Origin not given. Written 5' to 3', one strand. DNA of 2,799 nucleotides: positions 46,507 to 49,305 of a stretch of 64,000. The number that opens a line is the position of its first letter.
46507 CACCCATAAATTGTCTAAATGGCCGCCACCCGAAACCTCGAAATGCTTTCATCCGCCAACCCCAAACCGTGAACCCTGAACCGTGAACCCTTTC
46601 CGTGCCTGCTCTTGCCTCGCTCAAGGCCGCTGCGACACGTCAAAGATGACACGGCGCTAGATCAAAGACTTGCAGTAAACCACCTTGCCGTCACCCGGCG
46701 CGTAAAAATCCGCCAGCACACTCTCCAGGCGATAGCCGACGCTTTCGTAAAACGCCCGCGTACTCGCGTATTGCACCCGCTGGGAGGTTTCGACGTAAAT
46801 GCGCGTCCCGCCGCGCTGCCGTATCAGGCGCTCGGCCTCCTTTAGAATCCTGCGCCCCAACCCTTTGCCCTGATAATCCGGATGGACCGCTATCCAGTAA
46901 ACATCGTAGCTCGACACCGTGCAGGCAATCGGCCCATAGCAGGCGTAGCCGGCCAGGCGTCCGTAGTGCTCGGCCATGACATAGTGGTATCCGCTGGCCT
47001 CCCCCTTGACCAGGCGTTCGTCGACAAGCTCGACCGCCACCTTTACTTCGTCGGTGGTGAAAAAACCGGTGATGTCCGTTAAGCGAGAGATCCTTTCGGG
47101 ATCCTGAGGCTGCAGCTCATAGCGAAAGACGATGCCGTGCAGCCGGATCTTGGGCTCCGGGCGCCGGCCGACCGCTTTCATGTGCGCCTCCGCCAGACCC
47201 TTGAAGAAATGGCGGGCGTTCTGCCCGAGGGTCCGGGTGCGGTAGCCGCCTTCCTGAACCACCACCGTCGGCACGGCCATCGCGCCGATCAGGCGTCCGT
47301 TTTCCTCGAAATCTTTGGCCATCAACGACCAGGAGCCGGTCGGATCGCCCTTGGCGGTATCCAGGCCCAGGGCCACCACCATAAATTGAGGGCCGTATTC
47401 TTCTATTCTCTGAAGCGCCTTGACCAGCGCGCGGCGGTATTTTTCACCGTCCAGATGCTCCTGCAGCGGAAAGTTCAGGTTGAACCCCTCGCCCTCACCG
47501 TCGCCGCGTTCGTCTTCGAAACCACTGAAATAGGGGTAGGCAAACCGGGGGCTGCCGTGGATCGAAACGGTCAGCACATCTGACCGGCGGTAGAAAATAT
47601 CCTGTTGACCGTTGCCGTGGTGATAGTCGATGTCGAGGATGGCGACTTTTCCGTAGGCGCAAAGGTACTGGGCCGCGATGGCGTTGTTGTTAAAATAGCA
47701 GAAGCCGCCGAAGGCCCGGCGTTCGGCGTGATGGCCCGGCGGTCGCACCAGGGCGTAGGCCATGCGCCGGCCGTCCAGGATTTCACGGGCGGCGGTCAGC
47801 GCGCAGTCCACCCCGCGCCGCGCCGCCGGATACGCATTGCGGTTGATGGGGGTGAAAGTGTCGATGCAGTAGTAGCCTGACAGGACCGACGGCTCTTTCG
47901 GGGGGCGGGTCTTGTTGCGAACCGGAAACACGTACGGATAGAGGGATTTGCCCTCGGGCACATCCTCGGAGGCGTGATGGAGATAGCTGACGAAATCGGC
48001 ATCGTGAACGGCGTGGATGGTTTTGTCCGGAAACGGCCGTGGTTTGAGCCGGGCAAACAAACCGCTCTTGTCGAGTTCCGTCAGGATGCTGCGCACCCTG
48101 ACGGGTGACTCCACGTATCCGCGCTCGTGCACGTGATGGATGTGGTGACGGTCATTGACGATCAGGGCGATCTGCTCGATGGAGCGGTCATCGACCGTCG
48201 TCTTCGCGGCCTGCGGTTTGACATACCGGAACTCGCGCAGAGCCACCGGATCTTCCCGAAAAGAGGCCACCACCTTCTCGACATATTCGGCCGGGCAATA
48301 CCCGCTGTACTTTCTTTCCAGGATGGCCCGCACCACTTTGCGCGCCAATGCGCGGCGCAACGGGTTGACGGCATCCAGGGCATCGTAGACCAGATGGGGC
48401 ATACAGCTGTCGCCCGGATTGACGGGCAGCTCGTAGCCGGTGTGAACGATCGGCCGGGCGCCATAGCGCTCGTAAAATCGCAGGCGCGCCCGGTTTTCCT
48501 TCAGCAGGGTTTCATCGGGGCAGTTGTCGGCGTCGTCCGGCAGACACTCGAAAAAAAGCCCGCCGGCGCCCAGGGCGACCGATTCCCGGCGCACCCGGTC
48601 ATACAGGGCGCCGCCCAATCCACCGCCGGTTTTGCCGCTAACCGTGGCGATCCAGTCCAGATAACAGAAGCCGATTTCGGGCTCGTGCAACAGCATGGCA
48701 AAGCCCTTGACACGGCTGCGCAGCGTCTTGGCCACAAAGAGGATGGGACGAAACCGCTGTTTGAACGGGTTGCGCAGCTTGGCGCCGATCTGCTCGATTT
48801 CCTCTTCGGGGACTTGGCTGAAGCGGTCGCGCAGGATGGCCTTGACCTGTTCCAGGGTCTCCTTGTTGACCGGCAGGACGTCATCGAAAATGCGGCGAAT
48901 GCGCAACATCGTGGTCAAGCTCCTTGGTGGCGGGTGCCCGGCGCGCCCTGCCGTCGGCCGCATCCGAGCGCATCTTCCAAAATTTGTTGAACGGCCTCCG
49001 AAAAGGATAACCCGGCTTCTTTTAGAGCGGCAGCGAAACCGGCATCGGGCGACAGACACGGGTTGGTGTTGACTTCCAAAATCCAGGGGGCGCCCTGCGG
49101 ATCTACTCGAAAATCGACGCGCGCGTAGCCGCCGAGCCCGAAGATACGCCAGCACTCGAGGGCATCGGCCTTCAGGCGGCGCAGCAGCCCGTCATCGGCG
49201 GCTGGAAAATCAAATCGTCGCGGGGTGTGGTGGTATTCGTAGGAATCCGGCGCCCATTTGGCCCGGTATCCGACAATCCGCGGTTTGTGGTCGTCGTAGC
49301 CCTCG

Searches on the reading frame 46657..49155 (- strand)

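Call 38: search_protein_families(library=pfam, proteins=[window:46657-49155:-], max_evalue=0.001)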
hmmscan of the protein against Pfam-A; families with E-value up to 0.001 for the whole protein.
window:46657-49155:- (832 aa): 6 families
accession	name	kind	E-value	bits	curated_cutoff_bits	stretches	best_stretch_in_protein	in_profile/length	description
PF00850.24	Hist_deacetyl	-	1.6e-77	261.2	27.9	1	348-653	2-297/298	Histone deacetylase domain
PF13508.13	Acetyltransf_7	-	5e-18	65.7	27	1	723-809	3-83/84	Acetyltransferase (GNAT) domain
PF00583.31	Acetyltransf_1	-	9.4e-18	65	20.7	1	720-808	31-116/116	Acetyltransferase (GNAT) family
PF13673.13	Acetyltransf_10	-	7.7e-09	36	23.6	1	720-809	28-108/128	Acetyltransferase (GNAT) domain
PF08445.16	FR47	-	0.00021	21.6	22.1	1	753-811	25-80/86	FR47-like protein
PF13527.13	Acetyltransf_9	-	0.0006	20.3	25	0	750-809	73-125/127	Acetyltransferase (GNAT) domain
